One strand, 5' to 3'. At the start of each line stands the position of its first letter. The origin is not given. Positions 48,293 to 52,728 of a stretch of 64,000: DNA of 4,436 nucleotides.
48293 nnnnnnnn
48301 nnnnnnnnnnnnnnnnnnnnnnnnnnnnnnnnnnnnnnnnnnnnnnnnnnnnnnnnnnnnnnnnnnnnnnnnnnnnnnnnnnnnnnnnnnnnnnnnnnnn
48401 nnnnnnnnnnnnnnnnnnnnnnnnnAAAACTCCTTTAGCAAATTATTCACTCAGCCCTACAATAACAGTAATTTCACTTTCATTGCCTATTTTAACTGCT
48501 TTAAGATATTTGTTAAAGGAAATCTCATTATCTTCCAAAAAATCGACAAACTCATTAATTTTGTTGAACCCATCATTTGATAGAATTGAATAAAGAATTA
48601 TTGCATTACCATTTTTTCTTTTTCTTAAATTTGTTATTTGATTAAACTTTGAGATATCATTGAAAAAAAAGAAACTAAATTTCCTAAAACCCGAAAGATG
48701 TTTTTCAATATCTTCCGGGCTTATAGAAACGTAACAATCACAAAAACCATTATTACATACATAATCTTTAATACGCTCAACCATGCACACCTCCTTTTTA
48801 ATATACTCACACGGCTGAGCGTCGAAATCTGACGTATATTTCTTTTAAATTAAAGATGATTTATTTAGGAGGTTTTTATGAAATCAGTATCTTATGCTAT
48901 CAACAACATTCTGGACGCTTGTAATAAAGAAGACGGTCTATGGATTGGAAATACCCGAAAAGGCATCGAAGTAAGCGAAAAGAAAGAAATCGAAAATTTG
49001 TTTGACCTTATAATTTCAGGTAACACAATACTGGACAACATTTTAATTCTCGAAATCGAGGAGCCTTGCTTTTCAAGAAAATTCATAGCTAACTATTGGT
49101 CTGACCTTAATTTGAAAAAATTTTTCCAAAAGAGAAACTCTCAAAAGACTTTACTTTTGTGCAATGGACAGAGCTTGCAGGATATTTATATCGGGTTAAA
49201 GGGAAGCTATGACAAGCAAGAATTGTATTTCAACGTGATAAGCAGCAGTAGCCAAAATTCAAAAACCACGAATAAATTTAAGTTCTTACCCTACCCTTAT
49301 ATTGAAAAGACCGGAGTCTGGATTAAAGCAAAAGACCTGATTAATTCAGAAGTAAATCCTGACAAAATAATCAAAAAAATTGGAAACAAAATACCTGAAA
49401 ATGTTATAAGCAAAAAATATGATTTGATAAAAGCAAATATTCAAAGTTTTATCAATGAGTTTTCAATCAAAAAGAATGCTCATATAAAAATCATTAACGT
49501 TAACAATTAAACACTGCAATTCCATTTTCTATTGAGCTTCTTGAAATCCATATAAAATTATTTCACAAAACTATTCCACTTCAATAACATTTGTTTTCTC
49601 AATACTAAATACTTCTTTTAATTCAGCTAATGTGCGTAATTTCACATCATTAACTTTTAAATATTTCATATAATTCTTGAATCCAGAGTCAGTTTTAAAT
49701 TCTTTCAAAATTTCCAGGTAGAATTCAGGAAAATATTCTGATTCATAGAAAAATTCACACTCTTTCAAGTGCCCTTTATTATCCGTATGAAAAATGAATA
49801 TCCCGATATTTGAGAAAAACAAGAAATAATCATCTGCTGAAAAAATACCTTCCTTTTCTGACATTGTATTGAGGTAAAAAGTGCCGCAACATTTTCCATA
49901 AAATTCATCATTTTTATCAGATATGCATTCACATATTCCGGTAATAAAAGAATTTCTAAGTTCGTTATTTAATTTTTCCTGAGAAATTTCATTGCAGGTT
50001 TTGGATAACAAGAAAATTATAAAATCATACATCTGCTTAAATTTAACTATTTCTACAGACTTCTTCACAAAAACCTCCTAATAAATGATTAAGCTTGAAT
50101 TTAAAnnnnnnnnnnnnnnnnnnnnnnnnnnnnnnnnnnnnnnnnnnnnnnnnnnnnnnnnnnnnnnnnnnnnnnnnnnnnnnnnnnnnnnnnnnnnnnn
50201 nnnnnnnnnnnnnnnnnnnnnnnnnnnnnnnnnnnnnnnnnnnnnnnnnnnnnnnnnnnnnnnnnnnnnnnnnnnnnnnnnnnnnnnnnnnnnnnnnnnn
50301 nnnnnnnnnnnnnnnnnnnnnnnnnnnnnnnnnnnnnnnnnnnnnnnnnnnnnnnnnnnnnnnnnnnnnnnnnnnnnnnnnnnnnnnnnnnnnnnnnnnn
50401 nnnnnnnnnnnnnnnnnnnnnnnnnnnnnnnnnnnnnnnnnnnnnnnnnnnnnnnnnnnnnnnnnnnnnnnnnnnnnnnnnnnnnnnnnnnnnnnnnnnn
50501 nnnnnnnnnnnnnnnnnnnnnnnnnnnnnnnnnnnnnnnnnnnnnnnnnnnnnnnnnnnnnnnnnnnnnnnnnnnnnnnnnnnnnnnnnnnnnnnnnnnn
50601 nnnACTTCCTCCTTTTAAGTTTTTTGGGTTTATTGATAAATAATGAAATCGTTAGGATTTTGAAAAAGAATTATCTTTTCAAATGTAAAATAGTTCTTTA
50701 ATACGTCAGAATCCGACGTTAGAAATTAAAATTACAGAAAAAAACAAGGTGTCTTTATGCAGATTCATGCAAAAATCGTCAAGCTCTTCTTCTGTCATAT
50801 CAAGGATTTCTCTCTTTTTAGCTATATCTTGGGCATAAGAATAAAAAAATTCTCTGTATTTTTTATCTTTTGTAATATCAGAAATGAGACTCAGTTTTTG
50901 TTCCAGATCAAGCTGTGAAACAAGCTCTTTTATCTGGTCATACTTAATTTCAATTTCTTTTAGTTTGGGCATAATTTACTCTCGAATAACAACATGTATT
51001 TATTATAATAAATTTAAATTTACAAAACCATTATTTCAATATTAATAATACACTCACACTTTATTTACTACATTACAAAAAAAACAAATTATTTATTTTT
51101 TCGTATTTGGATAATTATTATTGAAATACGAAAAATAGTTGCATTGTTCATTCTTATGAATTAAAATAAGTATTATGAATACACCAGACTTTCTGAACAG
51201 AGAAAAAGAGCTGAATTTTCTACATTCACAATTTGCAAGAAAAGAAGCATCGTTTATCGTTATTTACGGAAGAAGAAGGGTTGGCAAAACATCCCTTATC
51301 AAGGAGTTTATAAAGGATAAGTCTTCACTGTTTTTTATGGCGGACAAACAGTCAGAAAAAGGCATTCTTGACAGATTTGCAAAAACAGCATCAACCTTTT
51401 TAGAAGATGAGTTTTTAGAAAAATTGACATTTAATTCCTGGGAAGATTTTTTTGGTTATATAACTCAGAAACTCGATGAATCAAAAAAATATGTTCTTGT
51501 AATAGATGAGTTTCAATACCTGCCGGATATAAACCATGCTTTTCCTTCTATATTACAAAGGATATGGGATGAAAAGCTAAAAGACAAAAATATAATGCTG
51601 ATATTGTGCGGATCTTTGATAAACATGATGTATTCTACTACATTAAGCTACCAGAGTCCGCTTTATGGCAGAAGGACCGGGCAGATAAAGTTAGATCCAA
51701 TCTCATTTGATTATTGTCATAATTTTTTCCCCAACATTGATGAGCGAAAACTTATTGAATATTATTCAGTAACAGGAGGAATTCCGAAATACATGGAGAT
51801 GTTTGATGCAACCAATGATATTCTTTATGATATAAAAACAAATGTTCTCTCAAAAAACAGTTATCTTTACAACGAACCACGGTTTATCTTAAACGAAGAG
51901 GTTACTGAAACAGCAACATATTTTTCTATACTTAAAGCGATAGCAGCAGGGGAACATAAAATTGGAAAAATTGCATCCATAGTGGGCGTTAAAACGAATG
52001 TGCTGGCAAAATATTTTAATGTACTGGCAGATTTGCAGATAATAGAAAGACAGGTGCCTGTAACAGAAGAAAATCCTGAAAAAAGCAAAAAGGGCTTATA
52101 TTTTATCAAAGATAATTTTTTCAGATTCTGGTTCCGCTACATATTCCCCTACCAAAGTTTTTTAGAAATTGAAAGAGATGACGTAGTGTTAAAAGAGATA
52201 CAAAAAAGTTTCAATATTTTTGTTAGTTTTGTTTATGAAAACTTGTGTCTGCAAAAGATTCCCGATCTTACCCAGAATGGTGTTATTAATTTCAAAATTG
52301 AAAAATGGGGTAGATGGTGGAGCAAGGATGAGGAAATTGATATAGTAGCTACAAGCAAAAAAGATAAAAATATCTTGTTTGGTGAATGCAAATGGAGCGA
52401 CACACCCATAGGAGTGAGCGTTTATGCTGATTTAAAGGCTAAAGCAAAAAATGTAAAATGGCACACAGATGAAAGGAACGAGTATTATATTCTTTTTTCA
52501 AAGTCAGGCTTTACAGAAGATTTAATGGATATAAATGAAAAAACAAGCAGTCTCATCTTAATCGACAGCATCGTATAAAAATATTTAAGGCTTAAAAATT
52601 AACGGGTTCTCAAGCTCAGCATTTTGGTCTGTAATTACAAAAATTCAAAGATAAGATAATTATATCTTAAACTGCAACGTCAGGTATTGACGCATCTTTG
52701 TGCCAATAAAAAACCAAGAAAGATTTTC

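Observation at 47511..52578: Candidate novel defence module: WYL (BrxR/CapW-like) regulator embedded in a cluster of seven uncharacterised genes plus a DUF234 ATPase-nuclease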

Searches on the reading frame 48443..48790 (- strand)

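Call 5: search_protein_families(library=pfam, proteins=[window:48443-48790:-], max_evalue=0.1)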
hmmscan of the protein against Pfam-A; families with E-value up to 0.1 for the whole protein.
window:48443-48790:- (115 aa): 1 family
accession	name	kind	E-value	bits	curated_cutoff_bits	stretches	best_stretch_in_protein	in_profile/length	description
PF00071.28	Ras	-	0.014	15.5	21.6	1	48-104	60-113/162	Ras family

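Call 6: search_protein_families(library=padloc, proteins=[window:48443-48790:-], max_evalue=0.1)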
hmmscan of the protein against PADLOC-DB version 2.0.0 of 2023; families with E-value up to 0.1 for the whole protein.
window:48443-48790:- (115 aa): 0 families

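Call 16: search_protein_families(library=phrogs, proteins=[window:48443-48784:-], max_evalue=0.1)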
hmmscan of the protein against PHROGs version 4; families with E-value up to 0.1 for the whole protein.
window:48443-48784:- (113 aa): 1 family
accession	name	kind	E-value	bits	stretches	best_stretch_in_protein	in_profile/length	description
phrog_18049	-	unknown function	0.073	14.4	0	71-104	26-59/75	-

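Call 17: search_protein_families(library=ncbifam, proteins=[window:48443-48784:-], max_evalue=0.1)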
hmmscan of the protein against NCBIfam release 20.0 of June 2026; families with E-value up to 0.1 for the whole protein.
window:48443-48784:- (113 aa): 1 family
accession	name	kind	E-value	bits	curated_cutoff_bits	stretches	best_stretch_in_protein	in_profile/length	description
TIGR03708.1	poly_P_AMP_trns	equivalog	0.058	12.1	547.65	1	1-60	371-428/493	polyphosphate:AMP phosphotransferase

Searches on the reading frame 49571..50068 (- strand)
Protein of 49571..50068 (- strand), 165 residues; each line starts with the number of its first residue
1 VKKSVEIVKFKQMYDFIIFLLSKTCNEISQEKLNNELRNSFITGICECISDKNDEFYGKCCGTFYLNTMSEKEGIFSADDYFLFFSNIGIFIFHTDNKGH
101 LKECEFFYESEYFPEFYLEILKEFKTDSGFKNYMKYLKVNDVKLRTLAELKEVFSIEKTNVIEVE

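Call 5: search_protein_families(library=pfam, proteins=[window:49571-50068:-], max_evalue=0.1)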
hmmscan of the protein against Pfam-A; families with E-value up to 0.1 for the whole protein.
window:49571-50068:- (165 aa): 0 families

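Call 6: search_protein_families(library=padloc, proteins=[window:49571-50068:-], max_evalue=0.1)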
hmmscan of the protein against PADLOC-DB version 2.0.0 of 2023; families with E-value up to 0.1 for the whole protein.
window:49571-50068:- (165 aa): 0 families

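Call 16: search_protein_families(library=phrogs, proteins=[window:49571-50068:-], max_evalue=0.1)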
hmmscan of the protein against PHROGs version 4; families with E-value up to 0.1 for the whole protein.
window:49571-50068:- (165 aa): 0 families

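Call 17: search_protein_families(library=ncbifam, proteins=[window:49571-50068:-], max_evalue=0.1)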
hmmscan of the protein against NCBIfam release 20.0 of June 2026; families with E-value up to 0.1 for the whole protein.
window:49571-50068:- (165 aa): 1 family
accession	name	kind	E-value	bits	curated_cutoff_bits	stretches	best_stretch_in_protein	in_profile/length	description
NF007419.0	PRK09958.1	equivalog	0.002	17.7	251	1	26-74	56-105/204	acid-sensing system DNA-binding response regulator EvgA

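Call 85: predict_structure(alignment_id=A4)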
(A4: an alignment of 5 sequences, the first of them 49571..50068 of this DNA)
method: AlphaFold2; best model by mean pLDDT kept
length: 165 residues; sequences in the alignment: 5
mean_pLDDT: 87.4   pTM: 0.84
mean pLDDT of the five models: 87.4, 86.4, 85.6, 85.5, 84.7
residues with pLDDT >= 90: 106; 70-90: 39; 50-70: 14; < 50: 6
segments of 3 or more residues with pLDDT < 50: 162-165
pLDDT, mean of each block of 10 residues (from residue 1): 87 97 91 94 84 58 92 93 90 95 92 93 91 88 95 80 42
secondary structure, 60 per line:
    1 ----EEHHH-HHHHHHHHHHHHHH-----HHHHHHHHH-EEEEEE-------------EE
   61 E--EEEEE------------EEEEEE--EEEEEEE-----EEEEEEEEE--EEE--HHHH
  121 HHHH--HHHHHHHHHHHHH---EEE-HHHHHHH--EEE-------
elements in order: H11-24 H30-38 E40-45 E59-61 E64-68 E81-86 E89-95 E101-109 E112-114 H117-124 H127-139 E143-145 H147-153 E156-158

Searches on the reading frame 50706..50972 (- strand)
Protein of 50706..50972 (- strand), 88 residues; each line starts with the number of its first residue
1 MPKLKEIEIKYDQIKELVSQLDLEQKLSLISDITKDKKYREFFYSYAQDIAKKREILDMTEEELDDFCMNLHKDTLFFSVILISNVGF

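Call 5: search_protein_families(library=pfam, proteins=[window:50706-50972:-], max_evalue=0.1)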
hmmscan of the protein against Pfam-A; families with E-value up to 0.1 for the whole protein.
window:50706-50972:- (88 aa): 1 family
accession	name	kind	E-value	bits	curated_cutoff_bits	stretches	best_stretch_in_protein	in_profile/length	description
PF07569.16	Hira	-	0.0037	17.4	25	1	10-70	164-219/220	TUP1-like enhancer of split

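Call 6: search_protein_families(library=padloc, proteins=[window:50706-50972:-], max_evalue=0.1)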
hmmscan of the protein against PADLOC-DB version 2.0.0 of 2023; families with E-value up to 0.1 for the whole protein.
window:50706-50972:- (88 aa): 1 family
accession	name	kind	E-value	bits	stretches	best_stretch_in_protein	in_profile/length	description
PDLC04782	PDC-M71B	-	0.0056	13.5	1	35-86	463-519/525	-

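Call 16: search_protein_families(library=phrogs, proteins=[window:50706-50972:-], max_evalue=0.1)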
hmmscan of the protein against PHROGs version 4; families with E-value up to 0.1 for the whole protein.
window:50706-50972:- (88 aa): 4 families
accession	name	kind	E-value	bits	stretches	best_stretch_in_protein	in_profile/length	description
phrog_5082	-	unknown function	0.0049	18.2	1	35-71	65-98/98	-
phrog_15696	-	head and packaging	0.045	14.6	1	35-71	22-57/271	virion structural protein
phrog_17832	-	unknown function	0.069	14.3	1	4-50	35-82/84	-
phrog_30992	-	unknown function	0.094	13.8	0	8-48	23-60/78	-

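Call 17: search_protein_families(library=ncbifam, proteins=[window:50706-50972:-], max_evalue=0.1)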
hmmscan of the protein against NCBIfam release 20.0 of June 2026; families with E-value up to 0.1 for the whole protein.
window:50706-50972:- (88 aa): 4 families
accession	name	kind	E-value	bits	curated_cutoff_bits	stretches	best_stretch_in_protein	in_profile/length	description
NF047401.1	TA_anti_VapB15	equivalog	4.6e-05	23.5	80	1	6-36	1-31/66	type II toxin-antitoxin system VapB15 family antitoxin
TIGR02088.1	LEU3_arch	subfamily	0.0035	16.6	409.8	1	27-86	163-221/324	isopropylmalate/isohomocitrate dehydrogenases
NF004399.0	PRK05758.1-1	equivalog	0.073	12.9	160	1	13-82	71-139/179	F0F1 ATP synthase subunit delta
NF003290.0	PRK04286.1-6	equivalog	0.088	11.6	526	1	10-73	225-286/307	hypothetical protein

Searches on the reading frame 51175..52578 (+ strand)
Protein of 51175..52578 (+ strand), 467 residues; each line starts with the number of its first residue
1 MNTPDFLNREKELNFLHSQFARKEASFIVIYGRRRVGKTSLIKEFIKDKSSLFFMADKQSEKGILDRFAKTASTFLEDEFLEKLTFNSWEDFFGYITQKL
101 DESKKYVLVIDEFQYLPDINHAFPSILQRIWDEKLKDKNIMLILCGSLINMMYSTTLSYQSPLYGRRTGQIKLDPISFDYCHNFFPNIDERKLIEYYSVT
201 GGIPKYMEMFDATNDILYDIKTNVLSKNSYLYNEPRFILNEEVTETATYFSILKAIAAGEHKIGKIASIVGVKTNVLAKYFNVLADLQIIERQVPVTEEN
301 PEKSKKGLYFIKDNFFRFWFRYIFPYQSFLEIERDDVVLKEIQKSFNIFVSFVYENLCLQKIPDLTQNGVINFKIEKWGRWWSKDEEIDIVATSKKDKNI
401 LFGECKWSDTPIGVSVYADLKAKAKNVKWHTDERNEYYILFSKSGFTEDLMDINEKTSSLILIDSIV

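Call 5: search_protein_families(library=pfam, proteins=[window:51175-52578:+], max_evalue=0.1)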
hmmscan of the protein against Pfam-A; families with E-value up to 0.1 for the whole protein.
window:51175-52578:+ (467 aa): 12 families
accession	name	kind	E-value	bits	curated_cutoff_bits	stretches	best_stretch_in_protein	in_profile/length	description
PF01637.24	ATPase_2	-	2.2e-30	106.6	33.2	1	6-210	1-225/225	ATPase domain predominantly from Archaea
PF03008.20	DUF234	-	1.3e-28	99.7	22.5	1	319-409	1-91/100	Archaea bacterial proteins of unknown function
PF13173.12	AAA_14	-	6.8e-13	49.2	27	1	27-179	4-126/129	AAA domain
PF13401.12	AAA_22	-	2.8e-10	41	27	1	23-147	3-123/130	AAA domain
PF13191.12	AAA_16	-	1.8e-05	25.8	32.6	1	7-118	3-146/167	AAA ATPase domain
PF13479.12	AAA_24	-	4.4e-05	23.9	27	1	28-114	5-74/195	AAA domain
PF05621.17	TniB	-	0.0017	18.3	22.4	1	11-115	21-130/189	Bacterial TniB protein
PF13635.12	DUF4143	-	0.0053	16.9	28.1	1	243-408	13-160/160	Domain of unknown function (DUF4143)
PF14947.12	HTH_45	-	0.0077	16.7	25.5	1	248-292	7-51/77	Winged helix-turn-helix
PF08477.19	Roc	-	0.01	16.5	27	1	28-89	2-61/119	Ras of Complex, Roc, domain of DAPkinase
PF25201.1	nSTAND6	-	0.035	14.6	27.7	1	9-49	4-42/148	Novel STAND NTPase 6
PF24409.1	wHTH-PRTase_assc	-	0.09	13.3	27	0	251-298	2-49/83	wHTH-PRTase associated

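Call 6: search_protein_families(library=padloc, proteins=[window:51175-52578:+], max_evalue=0.1)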
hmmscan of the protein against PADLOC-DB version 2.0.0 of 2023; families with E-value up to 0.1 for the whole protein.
window:51175-52578:+ (467 aa): 10 families
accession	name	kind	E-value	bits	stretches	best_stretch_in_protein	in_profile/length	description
PDLC04984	PDC-S27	-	2.9e-51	172.8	1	6-439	4-446/474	-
PDLC04985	PDC-S27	-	9.1e-40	135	1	2-413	2-422/484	-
PDLC04789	PDC-S01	-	3.2e-17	60.6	1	23-296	15-249/375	-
PDLC04787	PDC-S01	-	2.7e-13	47.6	1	6-292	10-274/412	-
PDLC04791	PDC-S01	-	2e-09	34.6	1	11-152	5-125/395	-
PDLC04788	PDC-S01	-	3e-07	27.7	1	14-200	8-166/448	-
PDLC04786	PDC-S01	-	9.7e-07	25.9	1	24-194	19-163/439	-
PDLC04790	PDC-S01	-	5.6e-06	23.3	1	23-60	25-62/422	-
PDLC04792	PDC-S01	-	7.9e-05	19.4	1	16-123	10-105/452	-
PDLC04140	mad8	-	9.7e-05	20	0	23-48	25-50/314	mads_8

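Call 16: search_protein_families(library=phrogs, proteins=[window:51175-52578:+], max_evalue=0.1)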
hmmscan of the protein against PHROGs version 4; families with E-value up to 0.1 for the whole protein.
window:51175-52578:+ (467 aa): 4 families
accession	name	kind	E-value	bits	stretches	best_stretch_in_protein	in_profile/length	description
phrog_6841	-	unknown function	8.7e-06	25.8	1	102-179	163-236/470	-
phrog_296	-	integration and excision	0.00029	20.7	1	19-146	312-423/626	DNA transposition protein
phrog_168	-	DNA, RNA and nucleotide metabolism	0.00064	20.5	1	22-118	39-114/314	clamp loader of DNA polymerase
phrog_124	-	DNA, RNA and nucleotide metabolism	0.003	18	1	24-111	42-115/382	Sak4-like ssDNA annealing protein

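Call 17: search_protein_families(library=ncbifam, proteins=[window:51175-52578:+], max_evalue=0.1)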
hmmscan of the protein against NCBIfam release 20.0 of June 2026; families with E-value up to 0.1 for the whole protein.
window:51175-52578:+ (467 aa): 6 families
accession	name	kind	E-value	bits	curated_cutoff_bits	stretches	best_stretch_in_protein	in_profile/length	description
TIGR03015.1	pepcterm_ATPase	hypoth_equivalog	0.0051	16.3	324.5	1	22-116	40-135/269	XrtA/PEP-CTERM system-associated ATPase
TIGR01618.1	phage_P_loop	hypoth_equivalog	0.03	14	138.75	1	22-60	10-45/220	phage nucleotide-binding protein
NF003255.0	PRK04213.1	equivalog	0.052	12.9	164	0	23-48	7-32/204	GTP-binding protein EngB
NF053610.1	Sso10a_fam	subfamily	0.054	13.5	60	0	248-292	6-49/64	Sso10a family chromatin protein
TIGR02928.1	TIGR02928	subfamily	0.064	12.1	181.3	0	6-152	17-179/366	orc1/cdc6 family replication initiation protein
TIGR00231.1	small_GTP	domain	0.085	12.6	42.5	0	27-50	5-28/164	GTP-binding protein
